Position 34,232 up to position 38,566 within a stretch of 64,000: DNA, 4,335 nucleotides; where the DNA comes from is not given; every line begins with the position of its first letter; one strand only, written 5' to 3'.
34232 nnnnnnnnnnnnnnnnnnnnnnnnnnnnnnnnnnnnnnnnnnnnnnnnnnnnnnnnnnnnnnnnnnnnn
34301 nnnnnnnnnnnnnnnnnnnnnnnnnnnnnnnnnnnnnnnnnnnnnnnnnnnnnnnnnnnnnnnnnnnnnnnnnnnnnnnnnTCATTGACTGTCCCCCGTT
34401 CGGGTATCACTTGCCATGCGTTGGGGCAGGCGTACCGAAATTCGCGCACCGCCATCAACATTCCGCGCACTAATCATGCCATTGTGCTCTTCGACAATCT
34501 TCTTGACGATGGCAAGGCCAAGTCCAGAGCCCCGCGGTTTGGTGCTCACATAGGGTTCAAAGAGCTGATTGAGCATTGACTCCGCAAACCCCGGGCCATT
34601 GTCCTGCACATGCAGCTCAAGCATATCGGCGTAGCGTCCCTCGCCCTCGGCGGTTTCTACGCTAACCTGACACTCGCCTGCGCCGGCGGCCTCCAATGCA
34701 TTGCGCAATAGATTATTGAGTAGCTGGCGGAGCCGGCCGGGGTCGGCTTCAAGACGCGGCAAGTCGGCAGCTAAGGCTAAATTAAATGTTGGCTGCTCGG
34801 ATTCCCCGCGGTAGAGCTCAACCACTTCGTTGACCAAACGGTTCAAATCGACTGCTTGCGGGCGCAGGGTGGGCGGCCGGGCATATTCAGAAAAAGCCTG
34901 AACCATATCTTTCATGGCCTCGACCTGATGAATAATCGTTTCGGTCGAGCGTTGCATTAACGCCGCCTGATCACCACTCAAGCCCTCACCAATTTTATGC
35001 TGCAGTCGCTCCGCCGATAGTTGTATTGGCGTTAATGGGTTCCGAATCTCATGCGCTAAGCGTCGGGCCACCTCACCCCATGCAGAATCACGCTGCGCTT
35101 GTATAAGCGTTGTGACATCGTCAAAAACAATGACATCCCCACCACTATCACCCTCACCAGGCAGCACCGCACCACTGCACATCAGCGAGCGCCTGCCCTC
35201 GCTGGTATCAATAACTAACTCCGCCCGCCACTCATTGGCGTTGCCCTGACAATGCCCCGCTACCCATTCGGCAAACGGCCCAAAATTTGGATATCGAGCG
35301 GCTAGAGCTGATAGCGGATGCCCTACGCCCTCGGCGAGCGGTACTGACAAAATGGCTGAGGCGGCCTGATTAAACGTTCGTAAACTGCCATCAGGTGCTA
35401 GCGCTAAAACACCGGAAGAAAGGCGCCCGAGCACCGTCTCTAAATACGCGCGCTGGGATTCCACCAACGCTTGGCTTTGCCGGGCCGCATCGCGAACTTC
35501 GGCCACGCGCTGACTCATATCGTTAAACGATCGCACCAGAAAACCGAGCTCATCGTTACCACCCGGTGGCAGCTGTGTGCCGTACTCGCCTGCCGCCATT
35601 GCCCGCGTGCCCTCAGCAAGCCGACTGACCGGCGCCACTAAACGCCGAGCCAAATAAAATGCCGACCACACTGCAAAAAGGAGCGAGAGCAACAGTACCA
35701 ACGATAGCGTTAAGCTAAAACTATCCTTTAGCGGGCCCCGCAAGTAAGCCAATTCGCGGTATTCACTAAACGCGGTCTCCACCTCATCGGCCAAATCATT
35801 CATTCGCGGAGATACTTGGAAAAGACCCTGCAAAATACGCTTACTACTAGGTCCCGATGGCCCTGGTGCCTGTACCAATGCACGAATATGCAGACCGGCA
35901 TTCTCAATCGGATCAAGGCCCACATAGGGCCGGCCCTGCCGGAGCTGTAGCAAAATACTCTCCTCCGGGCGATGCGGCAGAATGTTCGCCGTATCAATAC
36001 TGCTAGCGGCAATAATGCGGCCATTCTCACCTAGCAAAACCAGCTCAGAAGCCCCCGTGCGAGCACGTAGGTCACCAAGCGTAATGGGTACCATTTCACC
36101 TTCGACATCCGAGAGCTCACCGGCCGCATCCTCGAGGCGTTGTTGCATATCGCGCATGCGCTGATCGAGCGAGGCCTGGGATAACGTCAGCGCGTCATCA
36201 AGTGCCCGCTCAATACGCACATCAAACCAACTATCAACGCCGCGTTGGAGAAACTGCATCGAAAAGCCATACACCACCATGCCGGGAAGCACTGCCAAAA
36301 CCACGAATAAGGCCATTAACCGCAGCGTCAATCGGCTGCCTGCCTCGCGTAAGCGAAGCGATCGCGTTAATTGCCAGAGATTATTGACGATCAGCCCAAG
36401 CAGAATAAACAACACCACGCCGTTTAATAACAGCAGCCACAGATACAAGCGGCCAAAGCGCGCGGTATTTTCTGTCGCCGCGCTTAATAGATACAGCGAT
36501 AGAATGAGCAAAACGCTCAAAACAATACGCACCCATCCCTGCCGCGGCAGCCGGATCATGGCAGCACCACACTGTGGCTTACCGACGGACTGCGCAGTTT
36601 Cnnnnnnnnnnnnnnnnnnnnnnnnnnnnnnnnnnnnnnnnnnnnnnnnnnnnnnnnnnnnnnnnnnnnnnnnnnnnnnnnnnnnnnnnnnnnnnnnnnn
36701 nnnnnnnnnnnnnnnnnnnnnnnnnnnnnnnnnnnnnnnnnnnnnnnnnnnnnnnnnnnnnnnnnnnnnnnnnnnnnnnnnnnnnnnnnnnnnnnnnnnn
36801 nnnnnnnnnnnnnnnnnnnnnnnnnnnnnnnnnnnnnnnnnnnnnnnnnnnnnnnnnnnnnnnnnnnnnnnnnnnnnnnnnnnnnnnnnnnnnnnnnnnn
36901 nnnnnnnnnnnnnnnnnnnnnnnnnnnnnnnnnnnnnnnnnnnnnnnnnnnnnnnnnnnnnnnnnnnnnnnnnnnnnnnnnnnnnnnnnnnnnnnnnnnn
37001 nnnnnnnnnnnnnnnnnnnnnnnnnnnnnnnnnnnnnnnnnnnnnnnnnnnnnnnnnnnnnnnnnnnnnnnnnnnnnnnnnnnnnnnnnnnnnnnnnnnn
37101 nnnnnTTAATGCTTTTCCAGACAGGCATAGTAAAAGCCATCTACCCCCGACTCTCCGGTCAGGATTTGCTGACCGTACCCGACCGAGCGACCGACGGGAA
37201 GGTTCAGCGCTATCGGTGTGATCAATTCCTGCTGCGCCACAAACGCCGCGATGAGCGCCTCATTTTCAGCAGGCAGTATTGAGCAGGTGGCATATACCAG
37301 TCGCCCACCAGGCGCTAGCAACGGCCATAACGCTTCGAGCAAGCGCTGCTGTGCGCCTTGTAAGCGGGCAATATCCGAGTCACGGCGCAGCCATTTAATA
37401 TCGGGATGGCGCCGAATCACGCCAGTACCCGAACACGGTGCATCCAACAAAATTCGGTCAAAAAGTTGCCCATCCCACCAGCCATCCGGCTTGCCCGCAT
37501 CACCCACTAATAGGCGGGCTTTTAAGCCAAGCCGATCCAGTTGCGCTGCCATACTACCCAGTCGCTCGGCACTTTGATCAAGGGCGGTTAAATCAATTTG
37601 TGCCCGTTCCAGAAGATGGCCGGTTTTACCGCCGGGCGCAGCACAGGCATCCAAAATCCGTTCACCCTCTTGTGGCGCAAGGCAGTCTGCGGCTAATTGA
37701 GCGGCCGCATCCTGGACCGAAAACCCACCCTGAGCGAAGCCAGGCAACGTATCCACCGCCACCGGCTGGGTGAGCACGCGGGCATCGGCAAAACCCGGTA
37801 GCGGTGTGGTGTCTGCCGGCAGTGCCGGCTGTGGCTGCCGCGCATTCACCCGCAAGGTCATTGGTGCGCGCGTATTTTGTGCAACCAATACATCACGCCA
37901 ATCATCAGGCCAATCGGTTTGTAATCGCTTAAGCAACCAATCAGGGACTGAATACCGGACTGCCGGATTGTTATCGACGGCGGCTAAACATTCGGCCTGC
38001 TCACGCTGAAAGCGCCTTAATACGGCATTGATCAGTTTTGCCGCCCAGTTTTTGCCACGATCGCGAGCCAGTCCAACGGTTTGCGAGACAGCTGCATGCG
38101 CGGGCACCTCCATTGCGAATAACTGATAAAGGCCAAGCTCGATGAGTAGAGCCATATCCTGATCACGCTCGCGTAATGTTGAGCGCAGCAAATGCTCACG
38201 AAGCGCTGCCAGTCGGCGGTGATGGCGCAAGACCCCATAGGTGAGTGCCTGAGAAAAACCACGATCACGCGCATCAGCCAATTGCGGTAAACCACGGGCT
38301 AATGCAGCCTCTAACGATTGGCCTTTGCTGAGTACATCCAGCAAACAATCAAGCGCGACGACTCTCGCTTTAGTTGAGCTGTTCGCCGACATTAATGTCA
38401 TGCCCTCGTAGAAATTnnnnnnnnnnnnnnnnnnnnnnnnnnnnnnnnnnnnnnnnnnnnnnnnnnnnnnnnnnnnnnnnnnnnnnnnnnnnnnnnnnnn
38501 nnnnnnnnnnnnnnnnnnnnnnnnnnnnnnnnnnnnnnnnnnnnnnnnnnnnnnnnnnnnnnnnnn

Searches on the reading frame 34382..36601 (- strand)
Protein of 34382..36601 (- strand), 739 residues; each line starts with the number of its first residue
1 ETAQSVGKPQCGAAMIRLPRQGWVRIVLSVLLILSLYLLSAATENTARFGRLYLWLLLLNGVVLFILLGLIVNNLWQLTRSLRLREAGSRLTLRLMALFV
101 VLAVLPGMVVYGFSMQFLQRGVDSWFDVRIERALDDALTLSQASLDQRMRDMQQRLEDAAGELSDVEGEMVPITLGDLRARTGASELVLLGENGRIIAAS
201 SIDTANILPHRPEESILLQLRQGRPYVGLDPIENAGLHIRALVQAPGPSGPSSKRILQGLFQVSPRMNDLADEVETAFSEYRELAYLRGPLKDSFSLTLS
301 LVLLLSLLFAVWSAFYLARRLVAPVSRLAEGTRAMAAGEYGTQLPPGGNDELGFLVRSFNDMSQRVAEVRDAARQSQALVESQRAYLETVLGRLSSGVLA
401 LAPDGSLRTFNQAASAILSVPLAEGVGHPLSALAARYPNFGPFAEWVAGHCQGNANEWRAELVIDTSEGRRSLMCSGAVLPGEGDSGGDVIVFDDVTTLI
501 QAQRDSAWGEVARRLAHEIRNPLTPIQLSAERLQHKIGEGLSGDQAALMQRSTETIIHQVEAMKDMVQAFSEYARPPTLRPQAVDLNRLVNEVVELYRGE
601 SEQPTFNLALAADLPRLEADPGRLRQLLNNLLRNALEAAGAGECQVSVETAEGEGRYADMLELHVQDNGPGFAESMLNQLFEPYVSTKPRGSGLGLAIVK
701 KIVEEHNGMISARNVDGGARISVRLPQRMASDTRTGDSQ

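Call 62: search_protein_families(library=pfam, max_evalue=0.00001, proteins=[window:34382-36601:-])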
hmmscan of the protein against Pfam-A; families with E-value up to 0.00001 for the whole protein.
window:34382-36601:- (739 aa): 4 families
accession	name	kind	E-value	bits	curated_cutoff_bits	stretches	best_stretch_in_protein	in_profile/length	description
PF02518.31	HATPase_c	-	5.8e-25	88.3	26.4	1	620-728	2-110/111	Histidine kinase-, DNA gyrase B-, and HSP90-like ATPase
PF00672.30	HAMP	-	4e-15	56.3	25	1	317-366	2-51/53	HAMP domain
PF00512.31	HisKA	-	6.1e-09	36.2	26.9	1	509-575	3-62/66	His Kinase A (phospho-acceptor) domain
PF19312.4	NtrY_N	-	1e-08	35.3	23.2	1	27-165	11-150/291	NtrY N-terminal region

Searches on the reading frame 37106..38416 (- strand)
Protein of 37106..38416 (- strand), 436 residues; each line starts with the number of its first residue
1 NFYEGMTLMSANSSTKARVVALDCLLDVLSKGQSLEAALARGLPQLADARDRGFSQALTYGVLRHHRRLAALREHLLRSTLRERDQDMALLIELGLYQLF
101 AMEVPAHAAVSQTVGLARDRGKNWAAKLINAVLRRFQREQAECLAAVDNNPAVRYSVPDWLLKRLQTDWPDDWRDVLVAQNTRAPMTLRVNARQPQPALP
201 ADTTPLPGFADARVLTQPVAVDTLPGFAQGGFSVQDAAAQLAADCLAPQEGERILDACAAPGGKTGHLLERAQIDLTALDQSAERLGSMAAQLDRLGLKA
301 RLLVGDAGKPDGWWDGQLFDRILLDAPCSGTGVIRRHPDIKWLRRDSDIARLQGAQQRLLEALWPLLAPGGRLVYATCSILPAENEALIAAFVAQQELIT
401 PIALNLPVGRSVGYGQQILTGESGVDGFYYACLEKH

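Call 62: search_protein_families(library=pfam, max_evalue=0.00001, proteins=[window:37106-38416:-])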
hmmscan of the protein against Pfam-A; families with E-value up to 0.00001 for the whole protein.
window:37106-38416:- (436 aa): 3 families
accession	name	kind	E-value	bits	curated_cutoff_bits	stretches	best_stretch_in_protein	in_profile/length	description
PF01189.24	Methyltr_RsmB-F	-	4e-60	203.3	27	1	245-433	3-198/199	16S rRNA methyltransferase RsmB/F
PF01029.23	NusB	-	4.4e-23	82.6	23.1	1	16-138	2-133/133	NusB family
PF22458.1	RsmF-B_ferredox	-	9.9e-14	51.7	27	1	158-194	2-38/74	Methyltr_RsmF/B-like, ferredoxin-like domain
